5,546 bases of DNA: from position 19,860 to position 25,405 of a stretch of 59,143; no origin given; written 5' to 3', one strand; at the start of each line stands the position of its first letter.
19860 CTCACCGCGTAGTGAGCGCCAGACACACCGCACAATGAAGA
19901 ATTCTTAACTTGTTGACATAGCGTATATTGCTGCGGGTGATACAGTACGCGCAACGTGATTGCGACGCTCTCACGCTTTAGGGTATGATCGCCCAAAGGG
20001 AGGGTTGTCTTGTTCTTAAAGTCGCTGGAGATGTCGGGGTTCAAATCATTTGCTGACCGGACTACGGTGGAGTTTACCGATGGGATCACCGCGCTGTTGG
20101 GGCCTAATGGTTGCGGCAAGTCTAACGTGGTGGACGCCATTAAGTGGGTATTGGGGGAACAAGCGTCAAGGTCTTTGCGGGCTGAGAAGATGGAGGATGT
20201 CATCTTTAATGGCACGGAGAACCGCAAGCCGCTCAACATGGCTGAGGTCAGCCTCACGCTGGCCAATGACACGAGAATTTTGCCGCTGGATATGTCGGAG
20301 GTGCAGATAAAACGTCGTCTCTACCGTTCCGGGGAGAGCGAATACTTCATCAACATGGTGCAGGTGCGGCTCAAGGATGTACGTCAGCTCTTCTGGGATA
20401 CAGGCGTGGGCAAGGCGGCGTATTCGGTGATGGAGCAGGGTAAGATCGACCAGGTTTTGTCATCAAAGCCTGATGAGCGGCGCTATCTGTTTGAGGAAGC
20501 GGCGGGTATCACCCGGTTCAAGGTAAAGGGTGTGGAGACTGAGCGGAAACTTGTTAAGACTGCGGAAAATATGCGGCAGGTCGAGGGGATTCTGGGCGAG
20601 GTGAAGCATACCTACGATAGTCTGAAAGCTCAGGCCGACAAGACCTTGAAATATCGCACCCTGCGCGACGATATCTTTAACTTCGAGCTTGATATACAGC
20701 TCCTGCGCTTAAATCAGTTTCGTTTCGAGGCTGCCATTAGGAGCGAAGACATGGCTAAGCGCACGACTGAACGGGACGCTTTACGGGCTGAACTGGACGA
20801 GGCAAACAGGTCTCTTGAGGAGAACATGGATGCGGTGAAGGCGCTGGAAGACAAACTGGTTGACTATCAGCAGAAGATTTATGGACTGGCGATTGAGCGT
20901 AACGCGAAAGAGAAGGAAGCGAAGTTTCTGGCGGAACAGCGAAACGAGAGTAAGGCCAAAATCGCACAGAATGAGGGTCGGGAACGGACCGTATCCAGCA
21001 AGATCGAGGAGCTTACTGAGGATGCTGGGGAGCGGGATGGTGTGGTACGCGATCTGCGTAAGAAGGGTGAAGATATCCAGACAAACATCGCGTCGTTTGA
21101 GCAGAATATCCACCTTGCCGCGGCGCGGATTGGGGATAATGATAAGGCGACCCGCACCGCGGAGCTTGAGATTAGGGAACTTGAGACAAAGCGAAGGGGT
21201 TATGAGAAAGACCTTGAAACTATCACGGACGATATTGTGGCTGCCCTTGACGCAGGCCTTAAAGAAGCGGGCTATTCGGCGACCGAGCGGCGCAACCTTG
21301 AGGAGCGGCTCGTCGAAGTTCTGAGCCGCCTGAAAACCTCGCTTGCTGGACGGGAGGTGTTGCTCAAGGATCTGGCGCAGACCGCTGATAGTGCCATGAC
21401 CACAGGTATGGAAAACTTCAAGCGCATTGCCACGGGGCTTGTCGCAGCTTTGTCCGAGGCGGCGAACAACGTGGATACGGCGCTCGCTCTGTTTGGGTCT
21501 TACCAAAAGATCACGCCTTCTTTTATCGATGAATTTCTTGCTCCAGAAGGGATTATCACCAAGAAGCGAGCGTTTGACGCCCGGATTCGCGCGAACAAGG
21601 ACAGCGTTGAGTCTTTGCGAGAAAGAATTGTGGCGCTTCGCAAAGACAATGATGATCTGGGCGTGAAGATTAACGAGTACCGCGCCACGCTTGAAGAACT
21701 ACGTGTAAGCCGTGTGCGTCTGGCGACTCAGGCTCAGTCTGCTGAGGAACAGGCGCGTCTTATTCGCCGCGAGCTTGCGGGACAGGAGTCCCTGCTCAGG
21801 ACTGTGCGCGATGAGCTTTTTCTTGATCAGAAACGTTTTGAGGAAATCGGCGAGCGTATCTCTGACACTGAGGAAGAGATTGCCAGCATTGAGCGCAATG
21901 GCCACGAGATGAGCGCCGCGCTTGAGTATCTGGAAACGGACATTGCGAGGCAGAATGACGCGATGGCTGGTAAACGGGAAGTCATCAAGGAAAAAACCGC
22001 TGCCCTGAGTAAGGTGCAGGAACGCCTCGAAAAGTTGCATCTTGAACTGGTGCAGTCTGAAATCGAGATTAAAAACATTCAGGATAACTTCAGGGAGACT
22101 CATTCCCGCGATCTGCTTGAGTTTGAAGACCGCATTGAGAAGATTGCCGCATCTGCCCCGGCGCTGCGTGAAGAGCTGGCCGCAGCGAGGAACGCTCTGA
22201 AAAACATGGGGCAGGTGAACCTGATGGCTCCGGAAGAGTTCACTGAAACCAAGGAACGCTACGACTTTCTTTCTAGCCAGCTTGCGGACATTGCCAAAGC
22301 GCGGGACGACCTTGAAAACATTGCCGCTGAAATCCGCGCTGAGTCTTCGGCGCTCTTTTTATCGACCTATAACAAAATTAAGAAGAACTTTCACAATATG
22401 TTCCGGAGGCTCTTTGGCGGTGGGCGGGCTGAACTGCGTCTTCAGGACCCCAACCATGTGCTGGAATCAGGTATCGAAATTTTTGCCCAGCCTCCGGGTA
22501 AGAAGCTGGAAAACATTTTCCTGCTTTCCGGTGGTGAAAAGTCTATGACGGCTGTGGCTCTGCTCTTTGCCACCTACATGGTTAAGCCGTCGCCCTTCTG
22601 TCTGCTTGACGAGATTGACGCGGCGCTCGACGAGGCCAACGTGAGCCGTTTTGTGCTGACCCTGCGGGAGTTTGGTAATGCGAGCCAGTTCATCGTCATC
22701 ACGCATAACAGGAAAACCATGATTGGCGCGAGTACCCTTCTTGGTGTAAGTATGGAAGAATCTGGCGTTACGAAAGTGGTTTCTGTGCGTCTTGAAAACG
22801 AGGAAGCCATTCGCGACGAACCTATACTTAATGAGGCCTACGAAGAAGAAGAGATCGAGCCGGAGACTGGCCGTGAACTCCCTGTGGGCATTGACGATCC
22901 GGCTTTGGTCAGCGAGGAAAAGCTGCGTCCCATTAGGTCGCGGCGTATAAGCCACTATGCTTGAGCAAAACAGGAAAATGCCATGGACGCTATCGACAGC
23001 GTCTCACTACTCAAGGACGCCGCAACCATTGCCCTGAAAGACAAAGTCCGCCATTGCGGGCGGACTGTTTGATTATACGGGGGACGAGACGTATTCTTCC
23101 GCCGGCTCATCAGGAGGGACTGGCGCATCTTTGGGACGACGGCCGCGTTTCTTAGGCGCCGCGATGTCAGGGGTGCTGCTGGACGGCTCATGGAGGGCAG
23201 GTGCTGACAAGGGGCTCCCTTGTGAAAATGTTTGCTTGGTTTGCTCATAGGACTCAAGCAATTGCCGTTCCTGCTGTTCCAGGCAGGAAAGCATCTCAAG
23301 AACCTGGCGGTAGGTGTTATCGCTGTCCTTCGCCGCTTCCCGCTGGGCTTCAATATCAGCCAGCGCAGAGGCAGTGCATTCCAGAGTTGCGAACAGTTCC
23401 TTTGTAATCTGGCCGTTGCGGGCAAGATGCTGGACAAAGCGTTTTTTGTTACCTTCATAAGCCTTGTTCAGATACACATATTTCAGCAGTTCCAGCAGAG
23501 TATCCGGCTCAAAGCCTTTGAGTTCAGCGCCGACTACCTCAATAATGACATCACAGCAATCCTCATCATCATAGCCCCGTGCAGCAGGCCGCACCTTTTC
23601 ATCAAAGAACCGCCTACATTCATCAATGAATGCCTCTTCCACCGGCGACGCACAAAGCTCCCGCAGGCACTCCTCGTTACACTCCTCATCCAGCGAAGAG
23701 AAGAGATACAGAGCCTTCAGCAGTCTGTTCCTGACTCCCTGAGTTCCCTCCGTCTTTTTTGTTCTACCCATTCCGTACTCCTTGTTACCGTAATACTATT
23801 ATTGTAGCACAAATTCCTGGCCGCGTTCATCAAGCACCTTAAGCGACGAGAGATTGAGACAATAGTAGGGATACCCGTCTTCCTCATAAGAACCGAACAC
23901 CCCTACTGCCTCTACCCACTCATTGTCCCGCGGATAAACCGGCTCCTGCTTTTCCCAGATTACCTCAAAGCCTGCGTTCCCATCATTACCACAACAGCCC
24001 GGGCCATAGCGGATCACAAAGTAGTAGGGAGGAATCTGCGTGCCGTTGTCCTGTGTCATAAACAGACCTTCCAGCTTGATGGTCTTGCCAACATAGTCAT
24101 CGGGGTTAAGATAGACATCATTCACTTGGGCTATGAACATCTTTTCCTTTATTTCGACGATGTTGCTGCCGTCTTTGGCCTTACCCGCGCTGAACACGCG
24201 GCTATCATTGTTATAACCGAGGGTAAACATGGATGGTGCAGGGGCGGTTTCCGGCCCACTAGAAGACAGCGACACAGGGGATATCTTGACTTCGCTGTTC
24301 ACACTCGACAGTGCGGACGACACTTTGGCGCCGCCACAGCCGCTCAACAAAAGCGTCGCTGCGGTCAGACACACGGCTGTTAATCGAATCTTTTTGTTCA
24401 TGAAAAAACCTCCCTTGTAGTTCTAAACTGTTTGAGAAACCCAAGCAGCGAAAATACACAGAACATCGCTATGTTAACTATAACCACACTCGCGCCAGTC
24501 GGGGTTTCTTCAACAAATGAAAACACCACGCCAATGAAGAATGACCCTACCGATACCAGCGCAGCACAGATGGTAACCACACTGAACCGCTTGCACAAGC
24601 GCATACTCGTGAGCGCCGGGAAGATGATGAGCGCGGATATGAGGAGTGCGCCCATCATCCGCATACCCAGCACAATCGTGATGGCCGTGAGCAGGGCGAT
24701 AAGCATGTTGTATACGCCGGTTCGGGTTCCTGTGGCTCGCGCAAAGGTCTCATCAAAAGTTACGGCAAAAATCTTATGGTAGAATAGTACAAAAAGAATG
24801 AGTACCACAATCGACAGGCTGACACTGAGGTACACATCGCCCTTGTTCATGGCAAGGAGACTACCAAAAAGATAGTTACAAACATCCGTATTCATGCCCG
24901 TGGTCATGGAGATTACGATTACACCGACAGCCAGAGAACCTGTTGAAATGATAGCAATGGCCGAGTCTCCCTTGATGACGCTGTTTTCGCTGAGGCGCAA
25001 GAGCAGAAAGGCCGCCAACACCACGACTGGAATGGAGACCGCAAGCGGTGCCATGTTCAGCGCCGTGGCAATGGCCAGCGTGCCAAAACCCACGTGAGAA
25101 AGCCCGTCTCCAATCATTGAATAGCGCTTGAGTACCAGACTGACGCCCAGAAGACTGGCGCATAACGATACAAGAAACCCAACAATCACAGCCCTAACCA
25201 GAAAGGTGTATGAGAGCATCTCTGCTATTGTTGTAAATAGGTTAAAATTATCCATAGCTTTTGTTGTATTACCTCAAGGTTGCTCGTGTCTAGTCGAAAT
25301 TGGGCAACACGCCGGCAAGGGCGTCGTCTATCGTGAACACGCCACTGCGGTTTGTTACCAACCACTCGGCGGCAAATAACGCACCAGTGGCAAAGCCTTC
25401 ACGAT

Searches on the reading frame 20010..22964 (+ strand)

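Call 10: search_protein_families(library=pfam, proteins=[window:20010-22964:+])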
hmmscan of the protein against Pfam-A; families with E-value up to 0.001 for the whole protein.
window:20010-22964:+ (984 aa): 8 families
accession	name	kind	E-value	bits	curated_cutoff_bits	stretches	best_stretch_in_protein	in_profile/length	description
PF02463.25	SMC_N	-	1.2e-72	244.4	40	1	2-921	1-219/220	RecF/RecN/SMC N terminal domain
PF13476.12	AAA_23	-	3.5e-15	57.6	27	1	5-310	1-185/201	AAA domain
PF13304.12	AAA_21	-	6.3e-15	56.4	27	2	690-900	133-299/304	AAA domain, putative AbiEii toxin, Type IV TA system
PF13175.12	AAA_15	-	4.8e-12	46.6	32.1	1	1-367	1-267/374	AAA ATPase domain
PF13555.12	AAA_29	-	3.1e-06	27.3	27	1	3-49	1-47/61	P-loop containing region of AAA domain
PF00005.33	ABC_tran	-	0.00022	22.3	25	0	26-48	13-35/137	ABC transporter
PF05911.16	FPP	-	0.00035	19.4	40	1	456-682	593-823/871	Filament-like plant protein, long coiled-coil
PF08614.16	ATG16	-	0.00049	20.8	33.7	1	579-692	66-179/200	Autophagy protein 16 (ATG16)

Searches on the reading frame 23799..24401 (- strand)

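Call 39: search_protein_families(library=pfam, proteins=[window:23799-24401:-], max_evalue=0.00001)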
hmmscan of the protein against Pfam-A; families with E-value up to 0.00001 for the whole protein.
window:23799-24401:- (200 aa): 1 family
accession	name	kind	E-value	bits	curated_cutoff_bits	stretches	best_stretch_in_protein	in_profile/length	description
PF21537.2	DUF1980_C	-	9.9e-11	41.9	25.9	1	73-175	15-114/141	DUF1980 C-terminal domain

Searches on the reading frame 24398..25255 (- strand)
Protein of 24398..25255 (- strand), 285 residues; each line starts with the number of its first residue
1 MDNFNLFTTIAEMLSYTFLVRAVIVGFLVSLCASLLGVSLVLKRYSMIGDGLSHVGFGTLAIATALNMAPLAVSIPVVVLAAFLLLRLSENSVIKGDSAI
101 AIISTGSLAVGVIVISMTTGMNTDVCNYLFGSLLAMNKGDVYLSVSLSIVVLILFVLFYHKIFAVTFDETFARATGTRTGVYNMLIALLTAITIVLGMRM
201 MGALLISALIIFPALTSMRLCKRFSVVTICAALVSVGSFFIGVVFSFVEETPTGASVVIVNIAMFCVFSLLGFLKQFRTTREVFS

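Call 39: search_protein_families(library=pfam, proteins=[window:24398-25255:-], max_evalue=0.00001)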
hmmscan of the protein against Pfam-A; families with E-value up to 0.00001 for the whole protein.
window:24398-25255:- (285 aa): 1 family
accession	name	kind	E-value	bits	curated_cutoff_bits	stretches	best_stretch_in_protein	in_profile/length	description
PF00950.22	ABC-3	-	2.4e-59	201.4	20.1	1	15-269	1-255/258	ABC 3 transport family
